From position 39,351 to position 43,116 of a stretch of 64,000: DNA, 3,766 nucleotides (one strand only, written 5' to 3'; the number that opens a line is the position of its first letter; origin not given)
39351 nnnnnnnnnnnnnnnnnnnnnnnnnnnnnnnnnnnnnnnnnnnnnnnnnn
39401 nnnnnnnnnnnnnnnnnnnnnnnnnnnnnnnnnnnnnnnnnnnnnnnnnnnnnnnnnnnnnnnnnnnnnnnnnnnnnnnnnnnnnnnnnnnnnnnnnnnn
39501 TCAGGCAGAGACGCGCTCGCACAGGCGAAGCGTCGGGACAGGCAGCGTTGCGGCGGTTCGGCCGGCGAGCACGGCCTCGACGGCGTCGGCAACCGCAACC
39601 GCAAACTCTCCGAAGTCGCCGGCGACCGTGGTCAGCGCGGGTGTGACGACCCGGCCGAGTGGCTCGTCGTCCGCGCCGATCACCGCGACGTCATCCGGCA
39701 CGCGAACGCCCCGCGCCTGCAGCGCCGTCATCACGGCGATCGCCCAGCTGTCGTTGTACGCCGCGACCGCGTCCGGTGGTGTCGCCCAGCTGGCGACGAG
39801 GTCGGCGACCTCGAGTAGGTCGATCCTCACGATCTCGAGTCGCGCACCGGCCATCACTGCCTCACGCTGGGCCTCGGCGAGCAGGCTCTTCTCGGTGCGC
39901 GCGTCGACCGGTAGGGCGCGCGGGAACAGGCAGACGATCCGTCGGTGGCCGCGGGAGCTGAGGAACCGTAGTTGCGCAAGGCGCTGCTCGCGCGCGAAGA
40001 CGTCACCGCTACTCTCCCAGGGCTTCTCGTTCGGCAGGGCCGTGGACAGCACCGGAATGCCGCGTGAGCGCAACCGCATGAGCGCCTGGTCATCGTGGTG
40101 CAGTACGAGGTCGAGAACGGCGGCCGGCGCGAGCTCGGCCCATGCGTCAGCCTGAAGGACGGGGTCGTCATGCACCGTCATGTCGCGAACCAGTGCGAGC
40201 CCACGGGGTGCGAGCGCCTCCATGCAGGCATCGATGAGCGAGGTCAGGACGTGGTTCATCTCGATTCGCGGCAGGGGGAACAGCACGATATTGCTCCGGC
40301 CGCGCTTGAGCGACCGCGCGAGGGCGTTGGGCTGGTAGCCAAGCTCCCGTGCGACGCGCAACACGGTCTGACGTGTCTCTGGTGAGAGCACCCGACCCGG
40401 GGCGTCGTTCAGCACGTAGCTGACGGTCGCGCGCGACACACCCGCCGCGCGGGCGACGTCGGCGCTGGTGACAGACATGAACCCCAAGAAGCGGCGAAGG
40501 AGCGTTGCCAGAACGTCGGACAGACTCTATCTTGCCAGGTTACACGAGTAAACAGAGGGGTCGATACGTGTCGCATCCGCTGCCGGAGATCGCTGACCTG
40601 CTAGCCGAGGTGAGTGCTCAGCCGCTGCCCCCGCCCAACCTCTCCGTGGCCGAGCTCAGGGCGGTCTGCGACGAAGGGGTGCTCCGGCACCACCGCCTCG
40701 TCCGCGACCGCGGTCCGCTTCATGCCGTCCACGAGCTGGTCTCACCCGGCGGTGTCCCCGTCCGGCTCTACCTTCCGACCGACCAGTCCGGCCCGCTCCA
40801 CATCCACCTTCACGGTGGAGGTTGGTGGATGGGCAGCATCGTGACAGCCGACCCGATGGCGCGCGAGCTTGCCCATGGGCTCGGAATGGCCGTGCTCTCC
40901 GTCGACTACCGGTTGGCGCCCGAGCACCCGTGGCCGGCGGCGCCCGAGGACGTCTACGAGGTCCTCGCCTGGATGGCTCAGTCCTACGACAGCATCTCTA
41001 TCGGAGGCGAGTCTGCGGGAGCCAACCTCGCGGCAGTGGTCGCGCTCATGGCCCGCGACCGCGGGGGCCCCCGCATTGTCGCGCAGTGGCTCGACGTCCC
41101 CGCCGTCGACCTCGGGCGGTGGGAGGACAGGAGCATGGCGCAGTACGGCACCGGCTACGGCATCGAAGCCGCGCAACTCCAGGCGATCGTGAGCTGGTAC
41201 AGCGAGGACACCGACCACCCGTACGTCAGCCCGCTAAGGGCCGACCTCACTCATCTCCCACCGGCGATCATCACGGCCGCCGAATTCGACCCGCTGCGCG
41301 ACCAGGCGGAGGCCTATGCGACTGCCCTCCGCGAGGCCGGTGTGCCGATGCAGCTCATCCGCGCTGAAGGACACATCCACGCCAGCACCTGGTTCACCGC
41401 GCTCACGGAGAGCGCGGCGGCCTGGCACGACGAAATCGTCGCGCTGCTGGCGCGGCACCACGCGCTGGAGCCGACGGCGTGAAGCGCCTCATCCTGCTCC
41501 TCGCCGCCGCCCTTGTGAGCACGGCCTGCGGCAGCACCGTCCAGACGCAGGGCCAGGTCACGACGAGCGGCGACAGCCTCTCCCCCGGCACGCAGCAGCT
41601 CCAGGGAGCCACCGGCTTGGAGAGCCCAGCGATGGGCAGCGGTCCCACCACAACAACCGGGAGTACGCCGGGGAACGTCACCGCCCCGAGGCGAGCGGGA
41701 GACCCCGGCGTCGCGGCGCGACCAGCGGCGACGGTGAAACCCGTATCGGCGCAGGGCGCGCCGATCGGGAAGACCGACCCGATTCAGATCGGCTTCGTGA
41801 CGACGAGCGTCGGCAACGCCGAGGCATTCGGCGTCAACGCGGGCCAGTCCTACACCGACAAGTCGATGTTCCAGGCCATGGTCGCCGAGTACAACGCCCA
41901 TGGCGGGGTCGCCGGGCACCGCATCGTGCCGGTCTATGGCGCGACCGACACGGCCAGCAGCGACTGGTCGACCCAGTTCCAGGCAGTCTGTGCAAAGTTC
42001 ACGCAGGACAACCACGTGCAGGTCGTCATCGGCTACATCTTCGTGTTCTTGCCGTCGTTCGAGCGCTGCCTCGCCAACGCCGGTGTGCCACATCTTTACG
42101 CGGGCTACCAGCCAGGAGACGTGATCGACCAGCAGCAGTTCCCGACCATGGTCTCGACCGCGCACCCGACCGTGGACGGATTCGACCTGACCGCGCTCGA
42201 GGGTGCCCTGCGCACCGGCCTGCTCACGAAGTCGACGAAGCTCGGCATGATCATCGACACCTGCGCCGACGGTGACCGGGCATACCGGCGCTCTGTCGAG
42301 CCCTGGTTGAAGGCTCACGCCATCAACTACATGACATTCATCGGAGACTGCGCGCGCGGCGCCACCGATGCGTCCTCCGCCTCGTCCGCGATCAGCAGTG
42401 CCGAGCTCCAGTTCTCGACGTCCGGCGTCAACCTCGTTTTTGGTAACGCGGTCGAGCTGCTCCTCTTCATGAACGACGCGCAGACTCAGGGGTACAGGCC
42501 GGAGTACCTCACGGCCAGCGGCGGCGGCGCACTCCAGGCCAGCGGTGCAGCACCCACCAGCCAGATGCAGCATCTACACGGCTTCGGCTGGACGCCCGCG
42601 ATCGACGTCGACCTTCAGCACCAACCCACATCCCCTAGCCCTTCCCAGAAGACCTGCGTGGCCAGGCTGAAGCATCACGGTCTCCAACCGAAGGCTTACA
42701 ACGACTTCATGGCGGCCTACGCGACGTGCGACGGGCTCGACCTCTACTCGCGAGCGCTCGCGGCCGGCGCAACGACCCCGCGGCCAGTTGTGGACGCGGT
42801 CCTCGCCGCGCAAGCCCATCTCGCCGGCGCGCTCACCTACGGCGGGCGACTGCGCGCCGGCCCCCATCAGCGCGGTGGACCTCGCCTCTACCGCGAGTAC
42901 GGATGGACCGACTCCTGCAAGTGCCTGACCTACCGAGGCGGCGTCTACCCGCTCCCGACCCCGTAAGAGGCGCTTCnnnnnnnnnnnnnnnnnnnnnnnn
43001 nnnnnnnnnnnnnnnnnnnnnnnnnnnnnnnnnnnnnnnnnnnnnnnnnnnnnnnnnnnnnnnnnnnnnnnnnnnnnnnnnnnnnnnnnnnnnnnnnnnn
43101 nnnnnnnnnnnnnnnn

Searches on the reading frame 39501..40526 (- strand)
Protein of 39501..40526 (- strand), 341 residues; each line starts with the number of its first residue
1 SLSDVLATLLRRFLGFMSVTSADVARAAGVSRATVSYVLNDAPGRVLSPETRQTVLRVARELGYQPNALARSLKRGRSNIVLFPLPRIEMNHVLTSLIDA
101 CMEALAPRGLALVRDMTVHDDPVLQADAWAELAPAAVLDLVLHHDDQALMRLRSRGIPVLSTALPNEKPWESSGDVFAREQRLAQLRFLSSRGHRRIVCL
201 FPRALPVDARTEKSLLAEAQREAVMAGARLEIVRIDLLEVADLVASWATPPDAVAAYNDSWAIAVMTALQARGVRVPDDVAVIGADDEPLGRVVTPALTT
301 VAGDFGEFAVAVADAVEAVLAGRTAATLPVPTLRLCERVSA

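Call 10: search_protein_families(library=pfam, proteins=[window:39501-40526:-])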
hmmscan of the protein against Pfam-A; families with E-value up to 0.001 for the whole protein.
window:39501-40526:- (341 aa): 3 families
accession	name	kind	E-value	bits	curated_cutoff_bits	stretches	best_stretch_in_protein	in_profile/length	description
PF13377.12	Peripla_BP_3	-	5.9e-23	82.2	26.5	1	187-340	2-166/167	Periplasmic binding protein-like domain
PF00356.27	LacI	-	2.2e-15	56.6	27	1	23-67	4-46/46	Bacterial regulatory proteins, lacI family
PF20432.4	Xre-like-HTH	-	0.00017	22.2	25.8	1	5-60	10-63/63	Antitoxin Xre-like helix-turn-helix domain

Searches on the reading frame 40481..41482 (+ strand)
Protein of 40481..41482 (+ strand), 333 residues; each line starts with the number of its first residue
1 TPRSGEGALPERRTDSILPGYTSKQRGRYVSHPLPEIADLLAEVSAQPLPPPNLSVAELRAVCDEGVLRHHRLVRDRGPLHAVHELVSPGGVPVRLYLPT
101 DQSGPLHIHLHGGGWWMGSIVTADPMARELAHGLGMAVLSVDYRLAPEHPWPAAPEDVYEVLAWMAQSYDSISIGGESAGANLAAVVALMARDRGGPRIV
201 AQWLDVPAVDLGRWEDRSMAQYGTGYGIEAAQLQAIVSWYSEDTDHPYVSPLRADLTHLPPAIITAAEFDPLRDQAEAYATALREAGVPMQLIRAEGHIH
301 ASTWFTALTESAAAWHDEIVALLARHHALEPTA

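Call 10: search_protein_families(library=pfam, proteins=[window:40481-41482:+])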
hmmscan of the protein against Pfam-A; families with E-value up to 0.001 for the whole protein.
window:40481-41482:+ (333 aa): 2 families
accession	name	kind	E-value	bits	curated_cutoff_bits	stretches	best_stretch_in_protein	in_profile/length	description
PF07859.19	Abhydrolase_3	-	1e-60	205.6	25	1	108-301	2-207/210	alpha/beta hydrolase fold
PF20434.5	BD-FAE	-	3.5e-15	56.5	26.8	1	96-240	3-140/215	BD-FAE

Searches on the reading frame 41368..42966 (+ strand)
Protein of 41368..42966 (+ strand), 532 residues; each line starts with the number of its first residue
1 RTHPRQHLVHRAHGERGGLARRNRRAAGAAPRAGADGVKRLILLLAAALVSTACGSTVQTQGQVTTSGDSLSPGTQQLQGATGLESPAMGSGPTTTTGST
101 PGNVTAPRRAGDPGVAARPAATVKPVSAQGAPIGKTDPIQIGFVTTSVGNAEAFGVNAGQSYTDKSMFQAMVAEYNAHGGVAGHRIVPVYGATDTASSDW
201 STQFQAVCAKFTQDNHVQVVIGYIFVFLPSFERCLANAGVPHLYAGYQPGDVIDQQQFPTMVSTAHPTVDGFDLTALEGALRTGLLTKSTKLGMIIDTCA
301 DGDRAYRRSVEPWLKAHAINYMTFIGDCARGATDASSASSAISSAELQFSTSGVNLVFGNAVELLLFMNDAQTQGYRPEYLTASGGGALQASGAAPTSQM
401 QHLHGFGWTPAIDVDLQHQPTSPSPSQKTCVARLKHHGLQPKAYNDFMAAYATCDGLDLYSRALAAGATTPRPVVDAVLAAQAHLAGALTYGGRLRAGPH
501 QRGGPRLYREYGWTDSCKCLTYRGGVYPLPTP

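Call 10: search_protein_families(library=pfam, proteins=[window:41368-42966:+])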
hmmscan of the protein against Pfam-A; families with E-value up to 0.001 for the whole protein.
window:41368-42966:+ (532 aa): 1 family
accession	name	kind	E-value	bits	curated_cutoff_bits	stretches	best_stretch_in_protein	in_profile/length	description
PF13433.12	Peripla_BP_5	-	0.00018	21.2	27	1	155-222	11-74/363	Periplasmic binding protein domain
